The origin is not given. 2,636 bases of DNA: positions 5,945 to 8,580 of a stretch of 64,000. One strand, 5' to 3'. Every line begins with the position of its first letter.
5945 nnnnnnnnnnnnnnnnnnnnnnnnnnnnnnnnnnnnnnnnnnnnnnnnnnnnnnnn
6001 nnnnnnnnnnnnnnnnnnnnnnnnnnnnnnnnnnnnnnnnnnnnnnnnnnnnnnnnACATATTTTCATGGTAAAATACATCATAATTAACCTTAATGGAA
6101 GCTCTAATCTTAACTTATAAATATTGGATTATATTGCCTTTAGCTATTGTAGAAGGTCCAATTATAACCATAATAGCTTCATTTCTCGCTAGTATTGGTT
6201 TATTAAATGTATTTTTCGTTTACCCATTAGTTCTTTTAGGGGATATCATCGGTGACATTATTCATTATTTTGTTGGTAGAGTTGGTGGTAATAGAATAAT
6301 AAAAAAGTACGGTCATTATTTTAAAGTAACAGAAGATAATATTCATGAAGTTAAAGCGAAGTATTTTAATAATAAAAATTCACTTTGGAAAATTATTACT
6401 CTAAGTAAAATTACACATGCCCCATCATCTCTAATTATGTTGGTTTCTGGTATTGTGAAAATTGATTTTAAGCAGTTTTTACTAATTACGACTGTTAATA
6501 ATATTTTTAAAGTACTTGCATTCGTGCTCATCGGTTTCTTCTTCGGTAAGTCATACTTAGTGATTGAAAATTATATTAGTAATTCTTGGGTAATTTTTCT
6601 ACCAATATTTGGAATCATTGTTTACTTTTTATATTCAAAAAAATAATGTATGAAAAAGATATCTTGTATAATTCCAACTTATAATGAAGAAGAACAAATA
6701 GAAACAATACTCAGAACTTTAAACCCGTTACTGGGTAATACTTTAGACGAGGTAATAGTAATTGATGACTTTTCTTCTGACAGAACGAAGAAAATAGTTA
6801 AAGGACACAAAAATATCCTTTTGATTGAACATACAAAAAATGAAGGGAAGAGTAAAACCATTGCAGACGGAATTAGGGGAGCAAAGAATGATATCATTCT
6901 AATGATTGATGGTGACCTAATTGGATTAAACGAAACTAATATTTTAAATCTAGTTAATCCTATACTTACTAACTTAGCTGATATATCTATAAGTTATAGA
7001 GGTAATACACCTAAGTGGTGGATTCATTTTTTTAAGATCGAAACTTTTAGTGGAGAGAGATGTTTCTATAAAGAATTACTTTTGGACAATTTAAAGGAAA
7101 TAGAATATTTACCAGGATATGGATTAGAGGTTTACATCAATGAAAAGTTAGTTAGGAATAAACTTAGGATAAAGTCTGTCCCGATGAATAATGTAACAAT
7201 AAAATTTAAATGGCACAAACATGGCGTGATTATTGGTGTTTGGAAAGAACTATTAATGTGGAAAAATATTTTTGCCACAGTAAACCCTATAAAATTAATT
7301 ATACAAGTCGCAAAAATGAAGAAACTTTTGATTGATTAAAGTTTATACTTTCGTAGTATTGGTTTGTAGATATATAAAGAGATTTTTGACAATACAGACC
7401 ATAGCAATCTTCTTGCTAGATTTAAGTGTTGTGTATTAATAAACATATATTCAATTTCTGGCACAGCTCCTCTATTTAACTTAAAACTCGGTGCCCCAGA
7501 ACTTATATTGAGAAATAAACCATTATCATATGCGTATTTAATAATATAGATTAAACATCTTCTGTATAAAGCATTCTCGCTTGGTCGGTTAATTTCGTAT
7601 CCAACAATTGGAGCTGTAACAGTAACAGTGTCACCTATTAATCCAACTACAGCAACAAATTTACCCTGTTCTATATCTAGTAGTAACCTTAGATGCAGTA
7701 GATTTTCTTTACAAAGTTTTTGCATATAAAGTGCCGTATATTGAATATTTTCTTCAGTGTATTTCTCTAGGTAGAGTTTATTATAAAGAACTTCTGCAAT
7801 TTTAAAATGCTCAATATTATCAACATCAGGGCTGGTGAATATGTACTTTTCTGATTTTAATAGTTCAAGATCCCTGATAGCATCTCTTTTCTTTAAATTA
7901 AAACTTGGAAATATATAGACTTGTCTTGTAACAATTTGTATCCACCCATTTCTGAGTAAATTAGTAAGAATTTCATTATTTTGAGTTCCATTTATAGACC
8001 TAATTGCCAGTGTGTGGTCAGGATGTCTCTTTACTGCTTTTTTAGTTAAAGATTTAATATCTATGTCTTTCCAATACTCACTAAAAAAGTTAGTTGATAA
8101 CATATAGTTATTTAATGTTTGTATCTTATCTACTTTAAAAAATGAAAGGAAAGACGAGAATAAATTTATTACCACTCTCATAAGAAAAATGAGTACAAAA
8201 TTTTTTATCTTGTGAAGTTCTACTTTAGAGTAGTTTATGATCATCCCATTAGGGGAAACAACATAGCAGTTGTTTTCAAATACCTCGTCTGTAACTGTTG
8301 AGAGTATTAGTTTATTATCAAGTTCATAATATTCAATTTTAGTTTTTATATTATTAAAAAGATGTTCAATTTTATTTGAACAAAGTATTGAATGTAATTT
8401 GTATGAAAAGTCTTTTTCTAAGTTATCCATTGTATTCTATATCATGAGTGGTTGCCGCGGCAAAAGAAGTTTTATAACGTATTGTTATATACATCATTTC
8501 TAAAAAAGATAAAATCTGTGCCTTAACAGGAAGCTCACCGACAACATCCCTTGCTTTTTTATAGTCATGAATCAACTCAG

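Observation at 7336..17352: Compact split adenylation-carrier-reductase lipid/acyl-tailoring operon in a small, low-GC genome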

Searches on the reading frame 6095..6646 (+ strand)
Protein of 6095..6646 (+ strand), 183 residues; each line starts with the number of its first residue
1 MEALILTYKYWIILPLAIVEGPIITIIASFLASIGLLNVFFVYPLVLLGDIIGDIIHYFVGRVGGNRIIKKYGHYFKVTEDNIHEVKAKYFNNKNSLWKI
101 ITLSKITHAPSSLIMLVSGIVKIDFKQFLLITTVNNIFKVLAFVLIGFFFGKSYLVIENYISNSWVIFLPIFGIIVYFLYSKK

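Call 4: search_protein_families(library=pfam, proteins=[window:6095-6646:+], max_evalue=0.01)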
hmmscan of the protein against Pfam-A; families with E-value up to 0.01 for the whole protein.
window:6095-6646:+ (183 aa): 1 family
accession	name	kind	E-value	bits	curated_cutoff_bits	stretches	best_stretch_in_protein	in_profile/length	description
PF09335.16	VTT_dom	-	1.1e-11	45.7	33.9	1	26-147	8-121/123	VTT domain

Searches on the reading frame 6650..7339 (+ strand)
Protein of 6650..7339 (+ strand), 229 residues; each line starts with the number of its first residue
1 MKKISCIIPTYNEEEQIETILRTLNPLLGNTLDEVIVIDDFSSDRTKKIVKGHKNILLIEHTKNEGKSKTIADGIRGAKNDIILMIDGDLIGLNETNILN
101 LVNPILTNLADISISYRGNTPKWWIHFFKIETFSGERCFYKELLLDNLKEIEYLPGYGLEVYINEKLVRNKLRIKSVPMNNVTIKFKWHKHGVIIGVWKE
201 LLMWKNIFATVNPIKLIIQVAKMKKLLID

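Call 4: search_protein_families(library=pfam, proteins=[window:6650-7339:+], max_evalue=0.01)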
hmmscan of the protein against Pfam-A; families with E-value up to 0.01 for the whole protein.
window:6650-7339:+ (229 aa): 3 families
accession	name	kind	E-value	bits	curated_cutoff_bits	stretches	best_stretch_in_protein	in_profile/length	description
PF00535.33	Glycos_transf_2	-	1.7e-21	77.3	23.3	1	5-115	1-113/168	Glycosyl transferase family 2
PF13641.12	Glyco_tranf_2_3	-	2.2e-06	28.3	27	1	4-106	3-111/230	Glycosyltransferase like family 2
PF10111.15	Glyco_tranf_2_2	-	0.00042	20.3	27.3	1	5-91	1-93/276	Glycosyltransferase like family 2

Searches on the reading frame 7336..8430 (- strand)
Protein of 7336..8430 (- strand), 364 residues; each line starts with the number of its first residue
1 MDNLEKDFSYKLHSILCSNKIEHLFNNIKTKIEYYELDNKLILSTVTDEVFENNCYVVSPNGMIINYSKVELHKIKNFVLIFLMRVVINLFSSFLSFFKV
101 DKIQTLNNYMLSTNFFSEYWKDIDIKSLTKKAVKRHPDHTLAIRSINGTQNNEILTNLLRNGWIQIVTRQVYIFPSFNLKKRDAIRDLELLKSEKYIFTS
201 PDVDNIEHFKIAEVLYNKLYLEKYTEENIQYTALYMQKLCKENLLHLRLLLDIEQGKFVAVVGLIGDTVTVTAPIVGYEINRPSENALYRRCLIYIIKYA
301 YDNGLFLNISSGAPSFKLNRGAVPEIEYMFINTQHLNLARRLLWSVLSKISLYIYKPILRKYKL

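Call 4: search_protein_families(library=pfam, proteins=[window:7336-8430:-], max_evalue=0.01)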
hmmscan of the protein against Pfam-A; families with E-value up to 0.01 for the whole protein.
window:7336-8430:- (364 aa): 0 families

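Call 11: search_protein_families(library=ncbifam, proteins=[window:7336-8430:-], max_evalue=0.01)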
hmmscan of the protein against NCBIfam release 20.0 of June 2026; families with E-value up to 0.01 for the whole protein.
window:7336-8430:- (364 aa): 1 family
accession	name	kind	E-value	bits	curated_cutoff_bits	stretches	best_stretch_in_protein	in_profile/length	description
NF047818.1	LIC11996_lipo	equivalog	0.007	15.5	350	1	25-149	261-383/422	LIC11996 family lipoprotein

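Call 17: list_cluster_members(proteins=[P0001, window:7336-8430:-, window:15871-17352:-, window:25467-27683:-, P0003, P0011, P0019])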
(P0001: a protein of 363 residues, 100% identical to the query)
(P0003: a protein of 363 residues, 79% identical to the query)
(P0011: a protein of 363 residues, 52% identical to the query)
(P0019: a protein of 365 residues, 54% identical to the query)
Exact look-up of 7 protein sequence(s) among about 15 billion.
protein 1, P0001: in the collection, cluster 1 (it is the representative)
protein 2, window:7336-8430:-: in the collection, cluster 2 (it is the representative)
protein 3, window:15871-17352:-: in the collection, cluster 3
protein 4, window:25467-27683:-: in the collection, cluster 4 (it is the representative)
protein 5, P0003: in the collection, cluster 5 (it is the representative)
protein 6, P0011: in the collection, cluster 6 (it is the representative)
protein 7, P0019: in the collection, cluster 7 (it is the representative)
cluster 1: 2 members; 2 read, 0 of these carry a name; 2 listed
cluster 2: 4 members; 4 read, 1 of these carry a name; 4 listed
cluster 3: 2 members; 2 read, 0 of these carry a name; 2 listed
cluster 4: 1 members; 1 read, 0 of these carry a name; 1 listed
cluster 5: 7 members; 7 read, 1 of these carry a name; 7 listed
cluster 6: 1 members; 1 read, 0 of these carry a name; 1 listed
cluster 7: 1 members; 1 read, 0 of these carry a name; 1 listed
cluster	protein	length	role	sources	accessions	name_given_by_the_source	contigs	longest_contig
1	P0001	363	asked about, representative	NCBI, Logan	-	-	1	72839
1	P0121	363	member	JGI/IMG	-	-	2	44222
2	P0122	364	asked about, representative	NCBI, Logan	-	-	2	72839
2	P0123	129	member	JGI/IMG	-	hypothetical protein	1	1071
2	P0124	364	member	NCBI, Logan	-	-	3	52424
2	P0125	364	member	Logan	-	-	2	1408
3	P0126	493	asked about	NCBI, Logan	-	-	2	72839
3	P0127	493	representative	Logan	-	-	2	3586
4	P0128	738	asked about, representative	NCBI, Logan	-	-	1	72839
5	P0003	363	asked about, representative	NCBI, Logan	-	-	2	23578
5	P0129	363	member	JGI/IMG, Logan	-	glutathione synthase/RimK-type ligase-like ATP-grasp enzyme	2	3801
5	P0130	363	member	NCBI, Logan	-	-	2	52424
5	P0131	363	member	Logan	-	-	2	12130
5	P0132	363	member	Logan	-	-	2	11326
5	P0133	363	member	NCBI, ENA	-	-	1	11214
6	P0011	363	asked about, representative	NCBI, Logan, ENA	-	-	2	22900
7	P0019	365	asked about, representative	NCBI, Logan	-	-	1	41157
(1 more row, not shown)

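Call 26: search_protein_families(library=padloc, proteins=[window:7336-8430:-], max_evalue=0.001)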
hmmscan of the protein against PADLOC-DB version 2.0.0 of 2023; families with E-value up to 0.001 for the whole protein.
window:7336-8430:- (364 aa): 0 families

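Call 27: search_solved_structures(query=window:7336-8430:-, max_evalue=1)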
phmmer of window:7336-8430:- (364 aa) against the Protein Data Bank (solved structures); distinct sequences matched with E-value up to 1: 1.
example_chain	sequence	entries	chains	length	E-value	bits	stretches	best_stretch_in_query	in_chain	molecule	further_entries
4kp2_A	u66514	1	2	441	0.29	13.3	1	117-188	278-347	Homoaconitase large subunit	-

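Call 29: find_homologous_proteins(query=window:7336-8430:-, max_evalue=0.001)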
Query window:7336-8430:- (364 aa): 54 proteins with E <= 0.001 among 2191 candidates.
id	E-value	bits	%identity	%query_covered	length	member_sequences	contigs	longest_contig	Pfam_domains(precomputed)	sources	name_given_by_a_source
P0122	1.1e-235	799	100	100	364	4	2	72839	-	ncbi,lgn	-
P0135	2.1e-204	696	87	100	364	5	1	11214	-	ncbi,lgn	-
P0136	6.0e-202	688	86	100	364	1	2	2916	-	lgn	-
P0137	5.6e-201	685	84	100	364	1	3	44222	-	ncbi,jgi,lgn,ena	-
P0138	2.0e-198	677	84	100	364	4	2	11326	-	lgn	-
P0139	9.3e-171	586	74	100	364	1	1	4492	-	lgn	-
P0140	1.0e-150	520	62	100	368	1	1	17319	-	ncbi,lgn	-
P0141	1.7e-123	430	55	100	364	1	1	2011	-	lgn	-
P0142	8.6e-119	415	53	98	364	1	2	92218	-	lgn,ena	-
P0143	7.0e-118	412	53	99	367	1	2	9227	-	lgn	-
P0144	2.3e-114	400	52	99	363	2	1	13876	-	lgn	-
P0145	3.4e-114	400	52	98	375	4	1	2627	-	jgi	-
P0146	1.2e-112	395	53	99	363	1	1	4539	-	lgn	-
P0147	3.9e-109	383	49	95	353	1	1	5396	-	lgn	-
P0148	3.3e-105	370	52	98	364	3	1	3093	-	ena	-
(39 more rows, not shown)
